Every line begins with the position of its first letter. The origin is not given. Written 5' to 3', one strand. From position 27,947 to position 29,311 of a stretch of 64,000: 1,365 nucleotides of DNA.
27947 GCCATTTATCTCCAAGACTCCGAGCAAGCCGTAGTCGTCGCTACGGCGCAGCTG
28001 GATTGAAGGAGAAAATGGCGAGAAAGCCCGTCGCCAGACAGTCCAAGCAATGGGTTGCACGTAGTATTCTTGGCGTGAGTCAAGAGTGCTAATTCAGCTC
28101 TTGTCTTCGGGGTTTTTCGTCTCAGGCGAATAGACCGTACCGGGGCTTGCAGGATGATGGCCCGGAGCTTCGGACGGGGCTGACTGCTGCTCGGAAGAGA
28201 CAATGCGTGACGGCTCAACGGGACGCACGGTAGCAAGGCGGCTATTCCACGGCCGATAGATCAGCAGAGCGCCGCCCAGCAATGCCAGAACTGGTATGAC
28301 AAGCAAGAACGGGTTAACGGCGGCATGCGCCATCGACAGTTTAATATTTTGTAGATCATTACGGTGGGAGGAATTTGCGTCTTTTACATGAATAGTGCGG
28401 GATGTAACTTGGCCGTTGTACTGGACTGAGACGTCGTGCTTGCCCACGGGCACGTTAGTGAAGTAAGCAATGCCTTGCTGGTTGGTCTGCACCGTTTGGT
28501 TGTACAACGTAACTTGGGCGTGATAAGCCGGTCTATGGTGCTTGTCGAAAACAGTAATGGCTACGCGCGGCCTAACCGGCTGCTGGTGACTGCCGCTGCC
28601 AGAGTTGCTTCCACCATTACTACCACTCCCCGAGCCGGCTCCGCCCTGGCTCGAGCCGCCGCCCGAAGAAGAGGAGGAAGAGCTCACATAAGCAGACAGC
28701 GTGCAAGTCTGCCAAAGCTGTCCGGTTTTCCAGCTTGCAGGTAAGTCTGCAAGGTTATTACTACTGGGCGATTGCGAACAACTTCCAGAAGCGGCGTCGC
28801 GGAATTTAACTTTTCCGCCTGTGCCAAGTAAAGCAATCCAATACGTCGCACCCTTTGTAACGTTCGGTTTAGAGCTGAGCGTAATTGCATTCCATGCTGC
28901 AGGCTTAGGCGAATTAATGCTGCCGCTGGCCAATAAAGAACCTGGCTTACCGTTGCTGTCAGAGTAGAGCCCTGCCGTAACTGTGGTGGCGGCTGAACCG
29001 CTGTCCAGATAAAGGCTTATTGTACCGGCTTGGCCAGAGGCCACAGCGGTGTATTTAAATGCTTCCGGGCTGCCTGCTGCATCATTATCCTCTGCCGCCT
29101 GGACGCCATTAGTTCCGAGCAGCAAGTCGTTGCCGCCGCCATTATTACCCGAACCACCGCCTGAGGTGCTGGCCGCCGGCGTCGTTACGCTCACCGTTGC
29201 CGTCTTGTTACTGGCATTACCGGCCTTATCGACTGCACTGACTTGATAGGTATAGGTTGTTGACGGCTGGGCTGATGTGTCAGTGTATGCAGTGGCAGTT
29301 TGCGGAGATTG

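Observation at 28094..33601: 1835-aa surface protein with three paralogous beta-helix-like modules and a C-terminal membrane anchor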

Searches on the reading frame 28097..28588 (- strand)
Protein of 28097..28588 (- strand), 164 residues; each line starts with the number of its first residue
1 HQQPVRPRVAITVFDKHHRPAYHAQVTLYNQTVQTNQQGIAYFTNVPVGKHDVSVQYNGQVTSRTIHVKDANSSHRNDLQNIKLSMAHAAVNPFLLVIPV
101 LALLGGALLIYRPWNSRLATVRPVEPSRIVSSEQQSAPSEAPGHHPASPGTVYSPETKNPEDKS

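Call 43: search_protein_families(library=pfam, proteins=[window:28097-28588:-], max_evalue=0.05)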
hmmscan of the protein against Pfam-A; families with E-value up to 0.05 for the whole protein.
seq(164 aa): 4 families
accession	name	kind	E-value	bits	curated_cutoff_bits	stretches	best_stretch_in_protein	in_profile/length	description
PF13620.12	CarboxypepD_reg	-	9.3e-08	32.8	32.3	1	9-73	2-74/82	Carboxypeptidase regulatory-like domain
PF13715.12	CarbopepD_reg_2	-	0.0059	17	32.2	1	12-75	4-71/88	CarboxypepD_reg-like domain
PF16640.11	Big_3_5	-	0.014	16.4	35.5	1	25-62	30-74/88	Bacterial Ig-like domain (group 3)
PF17802.7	SpaA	-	0.04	14.5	23.1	0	26-53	31-56/91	Prealbumin-like fold domain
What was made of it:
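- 28370..28564 (-): CarboxypepD_reg domain (aa 1680-1744). call 43 (32.8 bits, cutoff 32.3)
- On Big_7 / fn3 / CarboxypepD_reg spacer domains: CarboxypepD_reg 32.8 bits against a cutoff of 32.3 (call 43).
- Checked: CarboxypepD_reg (aa 1680-1744) scores 32.8 bits against a cutoff of 32.3 (call 43).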

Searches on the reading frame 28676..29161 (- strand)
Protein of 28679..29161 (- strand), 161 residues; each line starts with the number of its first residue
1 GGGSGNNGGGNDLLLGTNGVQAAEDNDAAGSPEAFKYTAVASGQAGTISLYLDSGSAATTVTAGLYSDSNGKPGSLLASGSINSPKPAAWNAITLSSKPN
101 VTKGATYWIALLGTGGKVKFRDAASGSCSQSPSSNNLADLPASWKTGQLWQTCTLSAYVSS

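Call 43: search_protein_families(library=pfam, proteins=[window:28679-29161:-], max_evalue=0.05)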
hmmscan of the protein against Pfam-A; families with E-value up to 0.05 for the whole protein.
seq(161 aa): 1 family
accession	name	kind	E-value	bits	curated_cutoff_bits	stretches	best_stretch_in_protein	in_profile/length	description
PF13313.11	DUF4082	-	0.011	16.1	28.4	1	37-122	21-101/143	Domain of unknown function (DUF4082)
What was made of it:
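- On DUF4082 (PF13313) for domain X: 16.1 bits, E 0.011 (call 43).
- Checked: It matches DUF4082 only weakly (E 0.011, call 43).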

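Call 64: find_homologous_proteins(query=window:28679-29161:-, max_evalue=0.00001)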
Query seq(161 aa) (161 aa): 7 proteins with E <= 0.00001 among 476 candidates.
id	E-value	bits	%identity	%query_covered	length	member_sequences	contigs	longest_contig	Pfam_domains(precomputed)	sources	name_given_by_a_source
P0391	2.1e-40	156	52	93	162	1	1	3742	PF13313.12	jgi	jgi:hypothetical protein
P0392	8.9e-36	141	49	92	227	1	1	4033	-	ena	-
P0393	1.3e-28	118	58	70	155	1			PF13313.12,PF19077.7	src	-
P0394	5.2e-28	116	55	70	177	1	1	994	PF00404.25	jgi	jgi:hypothetical protein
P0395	4.4e-23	100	45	91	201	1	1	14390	-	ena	-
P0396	2.8e-21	94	45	76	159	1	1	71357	-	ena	-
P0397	4.2e-20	90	48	66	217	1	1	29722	-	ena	-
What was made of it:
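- On DUF4082 (PF13313) for domain X: Two homologues carry a precomputed PF13313 (call 64).
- Tried and rejected: The domain X homology search returned only 7 proteins because of the word prefilter (call 64).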

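Call 70: predict_structure(alignment_id=A5)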
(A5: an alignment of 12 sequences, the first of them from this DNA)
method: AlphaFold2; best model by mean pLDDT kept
length: 155 residues; sequences in the alignment: 12
mean_pLDDT: 89.1   pTM: 0.87
mean pLDDT of the five models: 89.1, 88.8, 88.7, 86.7, 83.7
residues with pLDDT >= 90: 116; 70-90: 23; 50-70: 12; < 50: 4
segments of 3 or more residues with pLDDT < 50: 1-3
pLDDT, mean of each block of 10 residues (from residue 1): 71 92 92 96 97 97 91 98 97 96 95 83 78 79 73 91
secondary structure, 60 per line:
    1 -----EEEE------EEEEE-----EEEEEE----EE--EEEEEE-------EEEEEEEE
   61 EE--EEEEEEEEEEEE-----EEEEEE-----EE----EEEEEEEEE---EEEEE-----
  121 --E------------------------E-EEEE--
elements in order: E6-9 E16-20 E26-31 E40-45 E53-62 E65-76 E82-87 E99-107 E111-115 E150-153
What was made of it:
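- Checked: Its AF2 model has pLDDT 89 and is all-beta (call 70).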

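Call 72: fold_search(model_id=the predicted structure, library=pdb)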
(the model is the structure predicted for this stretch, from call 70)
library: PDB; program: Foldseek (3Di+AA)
matches with E <= 10: 1525; with E <= 0.001: 6
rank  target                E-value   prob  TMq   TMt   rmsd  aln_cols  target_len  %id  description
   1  9jwb_Z                3.5e-06  1.00  0.68  0.55   4.9       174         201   11  Cyanophage A4 capsid asymmetric unit (released 2025-04-09)
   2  9euj_G                1.2e-04  1.00  0.56  0.12  12.2       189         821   12  Cryo-EM structure of Staphylococcus aureus bacteriophage phi812 baseplate in the post-contraction state - sheath initi (released 2025-04-09)
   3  8zdp_v                1.3e-04  1.00  0.61  0.15   4.6       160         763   12  Cryo-EM structure of Mycobacteriophage Douge Central fiber (gp20) (released 2025-06-25)
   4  8zdq_v                1.3e-04  1.00  0.61  0.13   4.6       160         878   12  Cryo-EM structure of Mycobacteriophage Douge complete baseplate (gp13, gp17, gp23, gp16, gp18 and gp20) (released 2025-06-25)
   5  8h2i_bG               2.1e-04  1.00  0.56  0.20   6.9       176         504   12  Near-atomic structure of five-fold averaged PBCV-1 capsid (released 2022-11-16)
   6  9eui_Q                3.8e-04  1.00  0.56  0.11  13.1       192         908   12  Cryo-EM structure of Staphylococcus aureus bacteriophage phi812 baseplate in the post-contraction state - complete (released 2025-04-09)
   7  3gbw                  1.2e-03  1.00  0.47  0.45   8.5       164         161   13  Crystal structure of the first PHR domain of the Mouse Myc-binding protein 2 (MYCBP-2) (released 2009-03-24)
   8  8iqe_A                1.3e-03  0.87  0.24  0.09  10.4       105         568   16  Crystal structure of tetrameric K2-2 TSP (released 2024-02-21)
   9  8iqe_B                1.7e-03  0.80  0.22  0.10  10.3       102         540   18  Crystal structure of tetrameric K2-2 TSP (released 2024-02-21)
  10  8iqe_D                3.0e-03  0.84  0.23  0.09  10.3       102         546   17  Crystal structure of tetrameric K2-2 TSP (released 2024-02-21)
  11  4jdo_H                3.5e-03  0.93  0.31  0.23  13.1       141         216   16  Secreted chlamydial protein pgp3, coiled-coil deletion (released 2013-06-05)
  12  8yzn                  3.9e-03  0.98  0.37  0.14  11.1       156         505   14  Crystal structural analysis of PaL (released 2024-04-17)
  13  8iq9_A                3.9e-03  0.72  0.23  0.09  10.4       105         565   14  Crystal structure of trimeric K2-2 TSP in complex with tetrasaccharide and octasaccharide (released 2024-02-21)
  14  8iqe_C                4.9e-03  0.66  0.22  0.09  10.3       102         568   18  Crystal structure of tetrameric K2-2 TSP (released 2024-02-21)
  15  8yzo                  5.1e-03  0.91  0.30  0.11  13.4       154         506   13  Crystal structural analysis of PaL mutant L297M (released 2024-04-17)
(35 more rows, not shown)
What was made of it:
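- On DUF4082 (PF13313) for domain X: The fold is a jelly-roll sandwich (calls 70, 72).
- Closest known: Phage tailspike / capsule depolymerases. Same: Domain X resembles jelly-roll domains of phage fibres and baseplates (call 72).
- Its confident model resembles phage fibre, baseplate and capsid-decoration jelly-rolls, with CBM6 further down the list (calls 70, 72).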
